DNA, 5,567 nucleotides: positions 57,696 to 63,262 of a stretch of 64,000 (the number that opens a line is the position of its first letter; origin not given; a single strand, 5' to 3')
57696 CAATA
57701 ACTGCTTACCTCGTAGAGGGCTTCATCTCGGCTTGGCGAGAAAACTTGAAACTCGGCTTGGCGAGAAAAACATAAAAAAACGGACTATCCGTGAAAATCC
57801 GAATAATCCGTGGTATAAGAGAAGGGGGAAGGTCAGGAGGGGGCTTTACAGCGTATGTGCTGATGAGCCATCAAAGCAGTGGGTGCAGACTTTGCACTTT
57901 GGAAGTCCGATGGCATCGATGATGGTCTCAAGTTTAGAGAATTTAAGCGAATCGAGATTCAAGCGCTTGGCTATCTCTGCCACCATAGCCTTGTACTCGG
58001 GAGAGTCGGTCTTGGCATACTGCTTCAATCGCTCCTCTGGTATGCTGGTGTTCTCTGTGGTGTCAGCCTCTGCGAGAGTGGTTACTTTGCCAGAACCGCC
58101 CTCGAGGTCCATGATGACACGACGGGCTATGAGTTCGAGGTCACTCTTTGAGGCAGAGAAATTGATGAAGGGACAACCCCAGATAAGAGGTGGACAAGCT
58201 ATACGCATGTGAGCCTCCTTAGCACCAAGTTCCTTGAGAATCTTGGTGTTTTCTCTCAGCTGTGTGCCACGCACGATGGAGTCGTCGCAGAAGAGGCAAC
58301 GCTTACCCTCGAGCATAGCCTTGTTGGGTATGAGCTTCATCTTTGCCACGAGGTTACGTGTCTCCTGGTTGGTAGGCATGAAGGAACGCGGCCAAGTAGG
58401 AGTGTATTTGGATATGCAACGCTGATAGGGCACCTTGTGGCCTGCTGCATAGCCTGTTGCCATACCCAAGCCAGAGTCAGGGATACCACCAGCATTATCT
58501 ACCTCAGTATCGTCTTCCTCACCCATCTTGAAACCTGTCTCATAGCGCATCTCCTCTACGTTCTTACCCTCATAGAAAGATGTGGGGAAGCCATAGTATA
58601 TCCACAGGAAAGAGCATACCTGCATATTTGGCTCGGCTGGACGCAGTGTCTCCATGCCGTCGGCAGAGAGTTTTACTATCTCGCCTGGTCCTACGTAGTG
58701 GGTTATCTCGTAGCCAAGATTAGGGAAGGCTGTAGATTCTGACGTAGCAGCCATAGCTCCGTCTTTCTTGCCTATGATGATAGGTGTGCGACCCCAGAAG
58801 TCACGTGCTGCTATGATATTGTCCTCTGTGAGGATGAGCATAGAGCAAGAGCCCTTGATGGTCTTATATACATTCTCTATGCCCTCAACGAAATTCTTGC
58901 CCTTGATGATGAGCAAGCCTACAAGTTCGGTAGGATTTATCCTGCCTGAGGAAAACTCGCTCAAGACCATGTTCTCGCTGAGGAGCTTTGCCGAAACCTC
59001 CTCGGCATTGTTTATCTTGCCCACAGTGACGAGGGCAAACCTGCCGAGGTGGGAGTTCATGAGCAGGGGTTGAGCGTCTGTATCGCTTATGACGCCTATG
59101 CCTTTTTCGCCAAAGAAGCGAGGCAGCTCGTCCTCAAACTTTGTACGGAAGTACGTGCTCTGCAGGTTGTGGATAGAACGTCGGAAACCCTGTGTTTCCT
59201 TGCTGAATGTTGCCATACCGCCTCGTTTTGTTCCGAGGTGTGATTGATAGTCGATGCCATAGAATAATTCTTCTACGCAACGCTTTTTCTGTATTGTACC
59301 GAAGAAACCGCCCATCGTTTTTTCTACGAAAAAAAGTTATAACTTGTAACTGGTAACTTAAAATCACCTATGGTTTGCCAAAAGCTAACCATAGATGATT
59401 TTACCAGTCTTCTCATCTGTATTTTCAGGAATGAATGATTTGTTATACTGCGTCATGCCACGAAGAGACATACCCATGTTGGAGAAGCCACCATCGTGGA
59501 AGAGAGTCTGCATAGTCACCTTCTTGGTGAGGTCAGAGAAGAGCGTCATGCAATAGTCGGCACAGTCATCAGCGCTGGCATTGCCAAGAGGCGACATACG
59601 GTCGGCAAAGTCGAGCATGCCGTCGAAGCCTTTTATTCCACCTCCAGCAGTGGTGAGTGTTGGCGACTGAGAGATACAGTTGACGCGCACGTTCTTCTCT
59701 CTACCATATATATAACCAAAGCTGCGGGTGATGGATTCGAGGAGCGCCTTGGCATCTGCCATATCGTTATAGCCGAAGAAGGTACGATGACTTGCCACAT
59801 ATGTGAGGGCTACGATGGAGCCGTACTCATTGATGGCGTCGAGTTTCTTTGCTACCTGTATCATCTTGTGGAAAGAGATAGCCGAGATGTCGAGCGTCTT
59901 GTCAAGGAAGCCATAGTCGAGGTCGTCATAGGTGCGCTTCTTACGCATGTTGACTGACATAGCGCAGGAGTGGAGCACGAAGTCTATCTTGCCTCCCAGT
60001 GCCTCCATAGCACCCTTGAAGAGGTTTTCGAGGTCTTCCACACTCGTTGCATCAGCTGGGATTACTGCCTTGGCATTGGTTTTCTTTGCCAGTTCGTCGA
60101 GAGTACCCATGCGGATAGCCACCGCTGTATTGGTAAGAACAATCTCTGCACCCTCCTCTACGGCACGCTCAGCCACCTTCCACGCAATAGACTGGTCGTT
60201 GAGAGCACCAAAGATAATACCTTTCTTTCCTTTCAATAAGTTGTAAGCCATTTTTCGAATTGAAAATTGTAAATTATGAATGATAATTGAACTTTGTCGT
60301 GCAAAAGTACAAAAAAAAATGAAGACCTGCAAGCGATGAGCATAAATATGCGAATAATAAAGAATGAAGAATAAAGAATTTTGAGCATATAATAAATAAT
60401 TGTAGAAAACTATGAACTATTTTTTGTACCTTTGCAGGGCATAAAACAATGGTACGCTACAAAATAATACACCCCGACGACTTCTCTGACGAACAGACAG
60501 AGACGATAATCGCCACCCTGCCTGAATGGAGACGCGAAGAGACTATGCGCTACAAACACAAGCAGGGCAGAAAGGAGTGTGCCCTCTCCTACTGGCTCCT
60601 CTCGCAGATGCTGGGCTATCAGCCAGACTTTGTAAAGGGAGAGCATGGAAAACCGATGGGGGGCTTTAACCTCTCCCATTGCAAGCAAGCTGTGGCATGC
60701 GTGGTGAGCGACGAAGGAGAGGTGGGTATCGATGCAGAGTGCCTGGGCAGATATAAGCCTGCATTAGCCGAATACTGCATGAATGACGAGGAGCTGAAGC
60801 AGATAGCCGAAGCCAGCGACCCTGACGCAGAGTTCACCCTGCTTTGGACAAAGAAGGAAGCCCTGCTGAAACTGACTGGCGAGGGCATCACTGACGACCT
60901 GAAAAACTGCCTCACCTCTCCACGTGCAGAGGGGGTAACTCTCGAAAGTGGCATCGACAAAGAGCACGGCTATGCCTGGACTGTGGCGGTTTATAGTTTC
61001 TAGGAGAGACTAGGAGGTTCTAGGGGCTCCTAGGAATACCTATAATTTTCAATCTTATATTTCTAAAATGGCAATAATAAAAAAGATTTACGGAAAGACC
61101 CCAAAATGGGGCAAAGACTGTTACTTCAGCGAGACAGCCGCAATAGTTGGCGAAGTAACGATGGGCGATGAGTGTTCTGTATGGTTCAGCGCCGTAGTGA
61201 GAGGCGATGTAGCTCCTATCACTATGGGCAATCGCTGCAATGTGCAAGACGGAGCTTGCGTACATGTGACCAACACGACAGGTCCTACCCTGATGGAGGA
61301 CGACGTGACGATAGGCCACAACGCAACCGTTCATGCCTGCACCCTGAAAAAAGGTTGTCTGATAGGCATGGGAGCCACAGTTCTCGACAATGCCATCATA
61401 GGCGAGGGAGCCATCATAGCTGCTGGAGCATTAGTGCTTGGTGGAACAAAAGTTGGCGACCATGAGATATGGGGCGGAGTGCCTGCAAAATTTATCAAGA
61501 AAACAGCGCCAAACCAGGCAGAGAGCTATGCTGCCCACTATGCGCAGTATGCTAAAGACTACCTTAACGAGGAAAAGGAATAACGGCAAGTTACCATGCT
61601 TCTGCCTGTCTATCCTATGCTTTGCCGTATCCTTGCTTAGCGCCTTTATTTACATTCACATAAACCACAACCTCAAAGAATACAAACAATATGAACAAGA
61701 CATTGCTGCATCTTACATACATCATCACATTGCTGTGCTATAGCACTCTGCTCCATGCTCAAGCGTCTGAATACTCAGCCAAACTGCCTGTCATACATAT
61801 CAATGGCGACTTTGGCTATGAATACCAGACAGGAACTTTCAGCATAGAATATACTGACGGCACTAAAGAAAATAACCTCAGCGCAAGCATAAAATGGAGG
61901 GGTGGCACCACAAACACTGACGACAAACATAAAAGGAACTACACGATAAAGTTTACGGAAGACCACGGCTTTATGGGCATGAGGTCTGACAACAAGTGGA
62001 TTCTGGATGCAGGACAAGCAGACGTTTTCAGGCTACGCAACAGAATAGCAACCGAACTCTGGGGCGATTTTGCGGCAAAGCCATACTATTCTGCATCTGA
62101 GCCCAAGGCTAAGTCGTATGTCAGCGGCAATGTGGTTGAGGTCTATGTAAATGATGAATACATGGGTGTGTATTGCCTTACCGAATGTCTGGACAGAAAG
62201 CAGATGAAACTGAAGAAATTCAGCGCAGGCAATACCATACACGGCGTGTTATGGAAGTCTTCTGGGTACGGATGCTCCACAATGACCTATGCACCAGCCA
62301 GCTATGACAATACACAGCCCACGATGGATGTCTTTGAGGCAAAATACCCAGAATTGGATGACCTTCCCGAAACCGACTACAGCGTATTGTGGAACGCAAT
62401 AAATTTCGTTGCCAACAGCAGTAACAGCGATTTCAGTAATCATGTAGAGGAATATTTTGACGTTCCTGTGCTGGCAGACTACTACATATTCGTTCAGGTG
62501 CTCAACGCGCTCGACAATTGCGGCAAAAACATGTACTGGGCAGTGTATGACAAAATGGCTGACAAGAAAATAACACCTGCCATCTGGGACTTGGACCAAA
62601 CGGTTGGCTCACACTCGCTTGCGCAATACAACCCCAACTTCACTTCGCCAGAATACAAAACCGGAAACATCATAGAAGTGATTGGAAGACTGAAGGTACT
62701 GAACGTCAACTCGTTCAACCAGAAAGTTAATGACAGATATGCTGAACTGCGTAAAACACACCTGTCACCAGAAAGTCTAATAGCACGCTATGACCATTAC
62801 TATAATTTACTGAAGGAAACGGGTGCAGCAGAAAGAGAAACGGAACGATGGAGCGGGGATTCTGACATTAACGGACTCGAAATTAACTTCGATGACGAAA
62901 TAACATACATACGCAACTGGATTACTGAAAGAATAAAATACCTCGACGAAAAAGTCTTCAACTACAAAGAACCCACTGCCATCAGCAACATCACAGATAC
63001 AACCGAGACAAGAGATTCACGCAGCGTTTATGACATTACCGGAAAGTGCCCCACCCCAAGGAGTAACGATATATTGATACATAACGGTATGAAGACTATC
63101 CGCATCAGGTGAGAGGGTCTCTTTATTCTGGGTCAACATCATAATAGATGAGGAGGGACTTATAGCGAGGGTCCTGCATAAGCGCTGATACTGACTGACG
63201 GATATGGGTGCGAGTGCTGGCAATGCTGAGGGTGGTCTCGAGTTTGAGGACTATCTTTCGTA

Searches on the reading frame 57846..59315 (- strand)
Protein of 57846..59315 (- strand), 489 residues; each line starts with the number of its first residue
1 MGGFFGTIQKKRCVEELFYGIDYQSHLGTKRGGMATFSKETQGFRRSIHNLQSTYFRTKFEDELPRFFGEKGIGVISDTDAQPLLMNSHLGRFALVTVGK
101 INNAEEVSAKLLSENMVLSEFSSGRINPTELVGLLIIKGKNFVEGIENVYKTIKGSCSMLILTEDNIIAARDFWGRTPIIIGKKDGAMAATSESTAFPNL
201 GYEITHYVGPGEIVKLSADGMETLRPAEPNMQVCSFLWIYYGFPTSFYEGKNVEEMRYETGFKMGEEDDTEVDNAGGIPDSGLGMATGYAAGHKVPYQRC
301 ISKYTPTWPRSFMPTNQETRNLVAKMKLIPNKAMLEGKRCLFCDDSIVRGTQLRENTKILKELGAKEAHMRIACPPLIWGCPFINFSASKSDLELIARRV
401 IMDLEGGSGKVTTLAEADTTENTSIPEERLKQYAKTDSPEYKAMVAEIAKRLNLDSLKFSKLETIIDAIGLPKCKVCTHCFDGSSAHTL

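Call 26: search_protein_families(library=pfam, proteins=[window:57846-59315:-])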
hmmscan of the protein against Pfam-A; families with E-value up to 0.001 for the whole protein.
window:57846-59315:- (489 aa): 1 family
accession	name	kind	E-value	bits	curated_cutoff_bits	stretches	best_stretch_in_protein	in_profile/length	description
PF13537.11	GATase_7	-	1e-09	38.9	25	1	77-197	9-121/123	Glutamine amidotransferase domain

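Call 50: find_encoding_contigs(protein=window:57846-59315:-, flank=2500, max_places=10)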
Protein window:57846-59315:- (489 aa): 23 contigs read that carry it; 10 places shown.
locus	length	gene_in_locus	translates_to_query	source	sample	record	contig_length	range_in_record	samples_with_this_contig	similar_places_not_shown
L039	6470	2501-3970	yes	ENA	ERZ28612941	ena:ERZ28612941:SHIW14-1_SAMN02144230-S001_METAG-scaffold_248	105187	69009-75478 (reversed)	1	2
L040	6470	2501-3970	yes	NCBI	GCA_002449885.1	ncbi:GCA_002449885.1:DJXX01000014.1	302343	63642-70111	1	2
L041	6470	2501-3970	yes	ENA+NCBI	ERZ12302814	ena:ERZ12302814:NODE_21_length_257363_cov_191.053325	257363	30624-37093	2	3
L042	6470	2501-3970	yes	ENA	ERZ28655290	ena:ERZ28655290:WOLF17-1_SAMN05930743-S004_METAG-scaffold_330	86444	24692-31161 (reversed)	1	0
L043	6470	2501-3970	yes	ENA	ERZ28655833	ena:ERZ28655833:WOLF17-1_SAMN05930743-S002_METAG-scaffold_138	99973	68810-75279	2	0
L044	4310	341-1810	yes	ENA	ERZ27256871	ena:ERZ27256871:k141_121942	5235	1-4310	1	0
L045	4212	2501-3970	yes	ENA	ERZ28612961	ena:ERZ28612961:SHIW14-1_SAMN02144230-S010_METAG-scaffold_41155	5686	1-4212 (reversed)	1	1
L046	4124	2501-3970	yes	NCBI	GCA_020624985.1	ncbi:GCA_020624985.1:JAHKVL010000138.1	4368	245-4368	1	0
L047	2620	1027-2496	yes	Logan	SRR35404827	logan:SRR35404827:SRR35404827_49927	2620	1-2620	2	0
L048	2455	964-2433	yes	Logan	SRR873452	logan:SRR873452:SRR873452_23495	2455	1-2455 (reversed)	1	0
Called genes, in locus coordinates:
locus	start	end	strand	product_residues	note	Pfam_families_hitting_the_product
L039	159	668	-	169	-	PF25087:GMPPB_C (faint), PF25084:LbH_EIF2B (faint), PF00132:Hexapep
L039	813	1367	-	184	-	PF01648:ACPS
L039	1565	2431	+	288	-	PF00106:adh_short, PF13561:adh_short_C2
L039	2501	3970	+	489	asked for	PF13537:GATase_7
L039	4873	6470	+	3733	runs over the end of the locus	-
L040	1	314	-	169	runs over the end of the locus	PF25087:GMPPB_C (faint), PF25084:LbH_EIF2B (faint), PF00132:Hexapep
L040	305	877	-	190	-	PF01648:ACPS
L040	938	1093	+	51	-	-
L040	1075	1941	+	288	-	PF00106:adh_short, PF13561:adh_short_C2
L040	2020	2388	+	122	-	PF05635:23S_rRNA_IVP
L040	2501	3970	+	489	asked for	PF13537:GATase_7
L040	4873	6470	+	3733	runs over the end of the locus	-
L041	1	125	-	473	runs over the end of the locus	PF08757:CotH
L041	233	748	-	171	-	PF25084:LbH_EIF2B (weak), PF25087:GMPPB_C (faint), PF00132:Hexapep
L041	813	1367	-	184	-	PF01648:ACPS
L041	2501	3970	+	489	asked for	PF13537:GATase_7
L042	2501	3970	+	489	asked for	PF13537:GATase_7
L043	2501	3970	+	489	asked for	PF13537:GATase_7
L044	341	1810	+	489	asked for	PF13537:GATase_7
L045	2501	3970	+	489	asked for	PF13537:GATase_7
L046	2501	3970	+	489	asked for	PF13537:GATase_7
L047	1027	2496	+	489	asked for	PF13537:GATase_7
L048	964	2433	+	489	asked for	PF13537:GATase_7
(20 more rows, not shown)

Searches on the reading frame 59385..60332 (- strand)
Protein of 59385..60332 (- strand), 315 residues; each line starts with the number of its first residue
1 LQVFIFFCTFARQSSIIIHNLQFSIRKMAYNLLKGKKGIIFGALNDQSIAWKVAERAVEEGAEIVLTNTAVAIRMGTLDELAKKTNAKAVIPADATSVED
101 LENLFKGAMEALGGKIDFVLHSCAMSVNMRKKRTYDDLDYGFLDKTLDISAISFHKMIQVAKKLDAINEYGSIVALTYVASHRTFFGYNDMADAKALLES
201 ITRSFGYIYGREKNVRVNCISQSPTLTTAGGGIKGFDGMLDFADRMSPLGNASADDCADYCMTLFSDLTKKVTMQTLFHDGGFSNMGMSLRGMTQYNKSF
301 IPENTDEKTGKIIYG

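Call 26: search_protein_families(library=pfam, proteins=[window:59385-60332:-])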
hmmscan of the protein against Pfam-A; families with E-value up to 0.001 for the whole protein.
window:59385-60332:- (315 aa): 2 families
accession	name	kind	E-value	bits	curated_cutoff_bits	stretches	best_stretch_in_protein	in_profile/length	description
PF13561.12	adh_short_C2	-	2.8e-58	197.7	27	1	42-284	1-236/236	Enoyl-(Acyl carrier protein) reductase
PF00106.31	adh_short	-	1.5e-11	44.6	26.6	1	47-228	10-185/195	short chain dehydrogenase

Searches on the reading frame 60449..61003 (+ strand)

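Call 77: search_protein_families(library=pfam, proteins=[window:60449-61003:+])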
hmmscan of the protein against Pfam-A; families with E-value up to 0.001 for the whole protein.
window:60449-61003:+ (184 aa): 1 family
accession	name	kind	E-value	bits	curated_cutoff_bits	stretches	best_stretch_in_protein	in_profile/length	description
PF01648.25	ACPS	-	1e-14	55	25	1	92-180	2-100/111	4'-phosphopantetheinyl transferase superfamily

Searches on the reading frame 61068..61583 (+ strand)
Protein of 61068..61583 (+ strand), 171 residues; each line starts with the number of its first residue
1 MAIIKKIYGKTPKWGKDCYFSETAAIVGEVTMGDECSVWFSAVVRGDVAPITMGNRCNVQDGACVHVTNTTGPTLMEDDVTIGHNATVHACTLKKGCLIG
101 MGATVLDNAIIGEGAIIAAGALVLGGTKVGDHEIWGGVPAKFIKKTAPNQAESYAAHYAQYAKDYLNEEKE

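Call 77: search_protein_families(library=pfam, proteins=[window:61068-61583:+])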
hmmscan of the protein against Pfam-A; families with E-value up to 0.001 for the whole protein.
window:61068-61583:+ (171 aa): 3 families
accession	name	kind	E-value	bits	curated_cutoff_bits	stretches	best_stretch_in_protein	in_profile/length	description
PF00132.30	Hexapep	-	1.1e-13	50.7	27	1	91-124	2-35/36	Bacterial transferase hexapeptide (six repeats)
PF25084.1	LbH_EIF2B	-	4.8e-06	27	54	1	16-120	8-102/105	EIF2B subunit epsilon LbH domain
PF14602.12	Hexapep_2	-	0.00057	20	27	0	77-105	5-32/34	Hexapeptide repeat of succinyl-transferase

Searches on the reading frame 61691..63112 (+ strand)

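Call 77: search_protein_families(library=pfam, proteins=[window:61691-63112:+])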
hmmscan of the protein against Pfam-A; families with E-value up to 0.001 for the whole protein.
window:61691-63112:+ (473 aa): 1 family
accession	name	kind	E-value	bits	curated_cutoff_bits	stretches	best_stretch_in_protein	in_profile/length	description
PF08757.17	CotH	-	2e-47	162.7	23.8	1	67-418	1-322/322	CotH kinase protein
